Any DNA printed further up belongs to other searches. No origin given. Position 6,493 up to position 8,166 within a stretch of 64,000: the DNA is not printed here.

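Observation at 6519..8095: Orphan hsdS with two near-identical TRDs, bracketed by inverted copies of a MITE-like repeat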

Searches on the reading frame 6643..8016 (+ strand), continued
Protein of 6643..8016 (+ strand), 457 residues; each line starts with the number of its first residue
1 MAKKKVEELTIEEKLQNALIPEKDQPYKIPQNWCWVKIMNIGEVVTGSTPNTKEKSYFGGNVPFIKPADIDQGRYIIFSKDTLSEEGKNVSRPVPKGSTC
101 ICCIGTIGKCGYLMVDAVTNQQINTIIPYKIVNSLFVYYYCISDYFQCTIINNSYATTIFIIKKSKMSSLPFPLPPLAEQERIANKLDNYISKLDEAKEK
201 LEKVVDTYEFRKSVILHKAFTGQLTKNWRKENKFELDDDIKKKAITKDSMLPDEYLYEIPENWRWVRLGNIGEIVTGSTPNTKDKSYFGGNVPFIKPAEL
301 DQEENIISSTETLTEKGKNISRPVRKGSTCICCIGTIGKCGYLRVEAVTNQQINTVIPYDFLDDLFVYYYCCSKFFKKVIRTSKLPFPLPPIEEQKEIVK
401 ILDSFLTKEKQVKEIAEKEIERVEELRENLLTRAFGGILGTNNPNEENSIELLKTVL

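Call 29: search_protein_families(library=pfam, proteins=[L021:6-1385:+, L021:1397-3577:+, L021:3988-4773:+, L021:4819-5619:+, L021:5898-8579:+, L020:1146-2633:+, L020:2638-3132:+, L020:102-653:+, L020:3717-4343:+], max_evalue=0.001)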
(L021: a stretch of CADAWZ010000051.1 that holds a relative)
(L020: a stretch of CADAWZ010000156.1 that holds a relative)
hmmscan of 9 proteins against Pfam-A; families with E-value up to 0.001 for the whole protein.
L021:6-1385:+ (459 aa): 2 families
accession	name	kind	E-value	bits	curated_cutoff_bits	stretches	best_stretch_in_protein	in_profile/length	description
PF21607.2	FabD_helical_ins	-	6.9e-30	103.5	27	1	311-390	1-80/80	[Acyl-carrier-protein] S-malonyltransferase, inserted helical domain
PF03060.21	NMO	-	3.1e-07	30.5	28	1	13-278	8-254/331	Nitronate monooxygenase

L021:1397-3577:+ (726 aa): 5 families
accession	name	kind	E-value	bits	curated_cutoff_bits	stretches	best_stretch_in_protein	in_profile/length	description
PF01555.25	N6_N4_Mtase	-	8e-16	59.1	26.7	2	482-638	1-125/221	DNA methylase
PF02086.21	MethyltransfD12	-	1.6e-07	31.7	22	1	84-168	20-93/253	D12 class N6 adenine-specific DNA methyltransferase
PF01170.24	UPF0020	-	2.9e-05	24.3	22.3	0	466-497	107-137/197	RMKL-like, methyltransferase domain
PF24458.1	DUF7573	-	0.00013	22.3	30.2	0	203-227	14-38/39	Domain of unknown function (DUF7573)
PF03602.21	Cons_hypoth95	-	0.0004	20.5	24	0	453-502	81-134/182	Conserved hypothetical protein 95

L021:3988-4773:+ (261 aa): 1 family
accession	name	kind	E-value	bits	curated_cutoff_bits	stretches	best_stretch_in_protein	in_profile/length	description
PF01420.25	Methylase_S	-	8.1e-14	52.6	22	1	30-214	1-166/168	Type I restriction modification DNA specificity domain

L021:4819-5619:+ (266 aa): 4 families
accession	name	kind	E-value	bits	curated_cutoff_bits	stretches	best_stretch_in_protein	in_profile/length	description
PF12706.13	Lactamase_B_2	-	1.5e-15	57.8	27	1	49-230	26-199/200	Beta-lactamase superfamily domain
PF00753.33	Lactamase_B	-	4.5e-13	50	22.7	1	14-75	2-65/196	Metallo-beta-lactamase superfamily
PF23023.1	Anti-Pycsar_Apyc1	-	5.5e-06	26.5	50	1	2-70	4-70/250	Anti-Pycsar protein Apyc1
PF19583.5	ODP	-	0.00096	19.5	27.2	0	20-70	5-57/194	ODP family beta lactamase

L021:5898-8579:+ (893 aa): 2 families
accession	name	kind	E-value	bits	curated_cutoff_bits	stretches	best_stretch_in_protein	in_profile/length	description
PF02368.24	Big_2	-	1.7e-09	38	22.8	1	235-287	16-66/79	Bacterial Ig-like domain (group 2)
PF13306.12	LRR_5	-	2.6e-07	31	27.7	0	736-820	15-96/127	BspA type Leucine rich repeat region (6 copies)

L020:1146-2633:+ (495 aa): 1 family
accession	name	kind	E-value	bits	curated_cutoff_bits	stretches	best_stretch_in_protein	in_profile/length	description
PF00933.27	Glyco_hydro_3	-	1.1e-82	278.5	27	1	26-324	22-313/316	Glycosyl hydrolase family 3 N terminal domain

L020:2638-3132:+ (164 aa): 0 families

L020:102-653:+ (183 aa): 0 families

L020:3717-4343:+ (209 aa): 1 family
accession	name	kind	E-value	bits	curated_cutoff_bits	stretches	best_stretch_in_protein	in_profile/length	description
PF01420.25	Methylase_S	-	5.4e-22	79.2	22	1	4-170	2-164/168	Type I restriction modification DNA specificity domain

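Call 30: find_encoding_contigs(protein=P0003, flank=10000, max_places=4)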
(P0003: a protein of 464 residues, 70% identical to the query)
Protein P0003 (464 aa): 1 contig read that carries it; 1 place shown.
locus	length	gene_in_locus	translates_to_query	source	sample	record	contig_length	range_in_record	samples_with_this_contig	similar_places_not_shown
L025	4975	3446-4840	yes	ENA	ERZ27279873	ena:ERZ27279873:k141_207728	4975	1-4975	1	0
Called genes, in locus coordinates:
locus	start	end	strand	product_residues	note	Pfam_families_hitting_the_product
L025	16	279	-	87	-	PF03840:SecG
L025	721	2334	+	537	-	PF00515:TPR_1, PF07719:TPR_2 (weak), PF13424:TPR_12 (weak), PF14559:TPR_19, PF13432:TPR_16 (weak), PF14559:TPR_19 (weak), PF13424:TPR_12 (weak), PF13432:TPR_16 (weak), +15 more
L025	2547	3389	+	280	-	PF00175:NAD_binding_1 (weak), PF10418:DHODB_Fe-S_bind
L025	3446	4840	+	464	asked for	PF01420:Methylase_S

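Call 31: find_encoding_contigs(protein=P0008, flank=10000, max_places=4)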
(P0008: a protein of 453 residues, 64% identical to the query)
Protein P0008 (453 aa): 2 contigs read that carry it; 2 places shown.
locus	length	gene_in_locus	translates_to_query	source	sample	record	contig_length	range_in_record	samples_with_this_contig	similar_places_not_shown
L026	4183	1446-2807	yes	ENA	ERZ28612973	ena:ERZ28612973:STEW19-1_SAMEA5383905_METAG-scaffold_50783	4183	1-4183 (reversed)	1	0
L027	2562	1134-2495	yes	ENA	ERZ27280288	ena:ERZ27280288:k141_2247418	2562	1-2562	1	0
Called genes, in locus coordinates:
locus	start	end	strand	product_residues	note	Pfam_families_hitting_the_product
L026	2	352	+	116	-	?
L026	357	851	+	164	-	-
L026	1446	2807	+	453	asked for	PF01420:Methylase_S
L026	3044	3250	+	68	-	-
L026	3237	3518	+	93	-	PF05016:ParE_toxin (weak), PF15738:YafQ_toxin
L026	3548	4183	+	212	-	?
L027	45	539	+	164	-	-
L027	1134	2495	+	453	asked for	PF01420:Methylase_S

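Call 42: find_related_loci(query=A1, collection=metagenome_contigs, flank=10000)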
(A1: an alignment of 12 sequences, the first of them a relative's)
Query A1 (457 aa) in metagenome_contigs; peptide patterns used: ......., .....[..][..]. (x = any residue, [..] = any of these).
600 stretches matched a pattern (row limit reached: there are more); 97 encode a relative of the query (tblastn E <= 1e-3); the best 80 are kept; 80 distinct loci.
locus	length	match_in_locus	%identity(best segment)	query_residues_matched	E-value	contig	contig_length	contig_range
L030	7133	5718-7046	30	16-457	2e-54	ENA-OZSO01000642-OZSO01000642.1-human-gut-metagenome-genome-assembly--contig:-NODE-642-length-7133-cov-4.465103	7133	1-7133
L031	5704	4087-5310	48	26-406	6e-45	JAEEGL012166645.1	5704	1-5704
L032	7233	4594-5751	27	26-456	2e-33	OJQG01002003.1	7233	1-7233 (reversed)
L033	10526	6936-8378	25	5-457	3e-27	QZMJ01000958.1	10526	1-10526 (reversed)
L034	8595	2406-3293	25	167-439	1e-25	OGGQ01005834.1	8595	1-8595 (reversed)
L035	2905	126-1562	25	29-456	9e-26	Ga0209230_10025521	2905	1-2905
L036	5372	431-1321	26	29-439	2e-25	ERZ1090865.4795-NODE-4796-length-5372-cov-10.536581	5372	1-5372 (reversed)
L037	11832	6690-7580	26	29-439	2e-25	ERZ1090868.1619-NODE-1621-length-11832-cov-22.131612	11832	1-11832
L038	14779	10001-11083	25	123-456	1e-25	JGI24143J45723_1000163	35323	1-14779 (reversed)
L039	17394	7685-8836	22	28-457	1e-22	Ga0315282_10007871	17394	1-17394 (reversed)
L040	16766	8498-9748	21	94-456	3e-22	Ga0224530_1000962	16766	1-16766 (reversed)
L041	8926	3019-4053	27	28-437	2e-22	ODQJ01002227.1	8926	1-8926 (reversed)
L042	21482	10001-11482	25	20-456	6e-22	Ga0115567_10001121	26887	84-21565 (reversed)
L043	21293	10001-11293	25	26-456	1e-21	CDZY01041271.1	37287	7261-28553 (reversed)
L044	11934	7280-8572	24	26-456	2e-21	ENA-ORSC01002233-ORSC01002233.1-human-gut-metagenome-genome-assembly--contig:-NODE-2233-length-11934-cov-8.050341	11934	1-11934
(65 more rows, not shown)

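Call 57: search_solved_structures(query=P0121, max_evalue=0.001, show_alignments=1)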
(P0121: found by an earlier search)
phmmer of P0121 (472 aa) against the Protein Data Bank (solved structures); distinct sequences matched with E-value up to 0.001: 6.
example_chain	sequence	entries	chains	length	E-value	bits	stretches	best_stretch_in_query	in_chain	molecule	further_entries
1yf2_A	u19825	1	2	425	1.4e-41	145.8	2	256-449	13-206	Type I restriction-modification enzyme, S subunit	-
3okg_A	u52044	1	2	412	1.2e-22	83.4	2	258-452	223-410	Restriction endonuclease S subunits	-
5ybb_D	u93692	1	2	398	1.7e-22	82.9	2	258-452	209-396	Restriction endonuclease S subunits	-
2y7c_A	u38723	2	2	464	9e-19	70.6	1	28-239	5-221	TYPE-1 RESTRICTION ENZYME ECOKI SPECIFICITY PROTEIN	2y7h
7bst_A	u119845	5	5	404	3.8e-12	48.8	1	263-437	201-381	Type-1 restriction enzyme EcoR124II specificity protein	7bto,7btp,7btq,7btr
7vru_C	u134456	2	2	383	1.4e-05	27.1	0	253-435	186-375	Site-specific DNA recognition subunit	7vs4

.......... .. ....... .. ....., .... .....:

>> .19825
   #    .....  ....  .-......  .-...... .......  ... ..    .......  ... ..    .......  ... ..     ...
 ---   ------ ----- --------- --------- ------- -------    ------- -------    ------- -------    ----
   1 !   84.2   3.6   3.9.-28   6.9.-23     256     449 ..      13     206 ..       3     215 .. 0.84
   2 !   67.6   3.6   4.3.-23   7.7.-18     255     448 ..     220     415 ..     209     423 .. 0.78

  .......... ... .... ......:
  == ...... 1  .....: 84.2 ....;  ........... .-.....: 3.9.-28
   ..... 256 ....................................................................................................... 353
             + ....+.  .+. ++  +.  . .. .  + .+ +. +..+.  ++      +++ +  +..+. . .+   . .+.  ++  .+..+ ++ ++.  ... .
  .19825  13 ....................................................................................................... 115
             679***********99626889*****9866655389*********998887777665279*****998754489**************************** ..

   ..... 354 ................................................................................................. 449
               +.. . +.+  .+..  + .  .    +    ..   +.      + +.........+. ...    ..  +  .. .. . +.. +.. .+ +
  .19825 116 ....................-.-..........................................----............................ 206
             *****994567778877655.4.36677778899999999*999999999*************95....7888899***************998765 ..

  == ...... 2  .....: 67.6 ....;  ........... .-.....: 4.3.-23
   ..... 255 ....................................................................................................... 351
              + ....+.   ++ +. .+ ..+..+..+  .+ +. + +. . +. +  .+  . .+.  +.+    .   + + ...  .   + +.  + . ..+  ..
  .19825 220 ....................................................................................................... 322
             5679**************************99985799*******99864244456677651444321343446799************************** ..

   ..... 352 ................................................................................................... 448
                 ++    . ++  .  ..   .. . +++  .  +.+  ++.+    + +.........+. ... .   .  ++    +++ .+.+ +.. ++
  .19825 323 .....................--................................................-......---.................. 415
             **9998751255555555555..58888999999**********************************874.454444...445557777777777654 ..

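Call 58: search_protein_families(library=padloc, proteins=[window:6643-8013:+], max_evalue=0.001)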
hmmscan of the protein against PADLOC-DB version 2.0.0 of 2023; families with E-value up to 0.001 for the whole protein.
window:6643-8013:+ (457 aa): 115 families (the best 25 are shown)
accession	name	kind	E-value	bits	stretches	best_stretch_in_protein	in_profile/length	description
PDLC03079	Specificity_I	-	1.5e-85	286.1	1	1-457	1-465/470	Type I specificity subunit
PDLC03162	Specificity_I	-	1.3e-73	246.3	2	132-441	111-416/431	Type I specificity subunit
PDLC03090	Specificity_I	-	1.1e-65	220.5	1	28-438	17-430/434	Type I specificity subunit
PDLC03195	Specificity_I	-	2.1e-60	202.8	2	21-201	310-490/512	Type I specificity subunit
PDLC03169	Specificity_I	-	1.1e-58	197.7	3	28-233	5-216/461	Type I specificity subunit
PDLC03189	Specificity_I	-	4.1e-58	195.4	1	28-448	5-426/459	Type I specificity subunit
PDLC03099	Specificity_I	-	1.1e-56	190.7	2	28-232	196-399/405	Type I specificity subunit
PDLC03109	Specificity_I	-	2.1e-53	179.7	3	25-237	7-236/591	Type I specificity subunit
PDLC04137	mad5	-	2.2e-51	173.3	2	32-381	2-329/392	mads_5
PDLC03108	Specificity_I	-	2.6e-51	173.3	2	28-226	32-229/452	Type I specificity subunit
PDLC03076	Specificity_I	-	1.1e-49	168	2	8-235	46-277/488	Type I specificity subunit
PDLC03127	Specificity_I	-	2.2e-47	160.1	2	135-456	119-470/571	Type I specificity subunit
PDLC03194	Specificity_I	-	5.2e-46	155.4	3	26-229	2-202/391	Type I specificity subunit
PDLC03098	Specificity_I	-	4.5e-44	149.5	2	29-197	25-202/443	Type I specificity subunit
PDLC03179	Specificity_I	-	1.3e-43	147.8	2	11-196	83-273/589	Type I specificity subunit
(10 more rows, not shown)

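Call 65: find_related_loci(query=P0121, collection=viral_contigs, flank=8000)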
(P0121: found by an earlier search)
Query P0121 (472 aa) in viral_contigs; peptide patterns used: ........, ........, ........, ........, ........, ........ (x = any residue, [..] = any of these).
36 stretches matched a pattern, but none encodes a relative of the query by tblastn (E <= 1e-3).

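Call 77: predict_structure(alignment_id=A3)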
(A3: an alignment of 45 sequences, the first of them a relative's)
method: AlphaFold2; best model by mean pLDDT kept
length: 457 residues; sequences in the alignment: 45
mean_pLDDT: 90.4   pTM: 0.78
mean pLDDT of the five models: 90.4, 90.2, 90.0, 87.7, 87.0
residues with pLDDT >= 90: 335; 70-90: 101; 50-70: 17; < 50: 4
segments of 3 or more residues with pLDDT < 50: 1-4
pLDDT, mean of each block of 10 residues (from residue 1): 58 86 93 95 94 92 94 90 94 96 90 96 95 96 94 82 93 95 95 94 95 95 94 88 71 73 90 92 93 94 87 94 94 87 95 94 95 88 80 97 95 95 93 91 85 82
secondary structure, 60 per line:
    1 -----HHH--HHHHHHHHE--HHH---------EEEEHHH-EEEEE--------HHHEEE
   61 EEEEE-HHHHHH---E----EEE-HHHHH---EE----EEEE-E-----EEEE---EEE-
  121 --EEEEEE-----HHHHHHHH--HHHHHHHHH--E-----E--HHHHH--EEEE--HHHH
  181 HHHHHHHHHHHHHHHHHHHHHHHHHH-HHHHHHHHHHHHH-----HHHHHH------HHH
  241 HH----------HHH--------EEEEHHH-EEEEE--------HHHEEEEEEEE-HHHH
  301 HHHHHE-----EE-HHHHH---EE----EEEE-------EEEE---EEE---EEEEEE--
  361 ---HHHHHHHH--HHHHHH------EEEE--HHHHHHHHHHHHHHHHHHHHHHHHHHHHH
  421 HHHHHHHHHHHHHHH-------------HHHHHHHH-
elements in order: H11-18 E34-37 E42-46 E58-65 H67-72 E81-83 H85-89 E99-102 E110-113 E117-119 E123-128 H134-141 H144-152 H164-168 E171-174 H177-206 H208-220 H226-231 H238-242 E264-267 E272-276 E288-295 H297-305 H315-319 E329-332 E340-343 E347-349 E353-358 H364-371 H374-379 E386-389 H392-435 H449-456
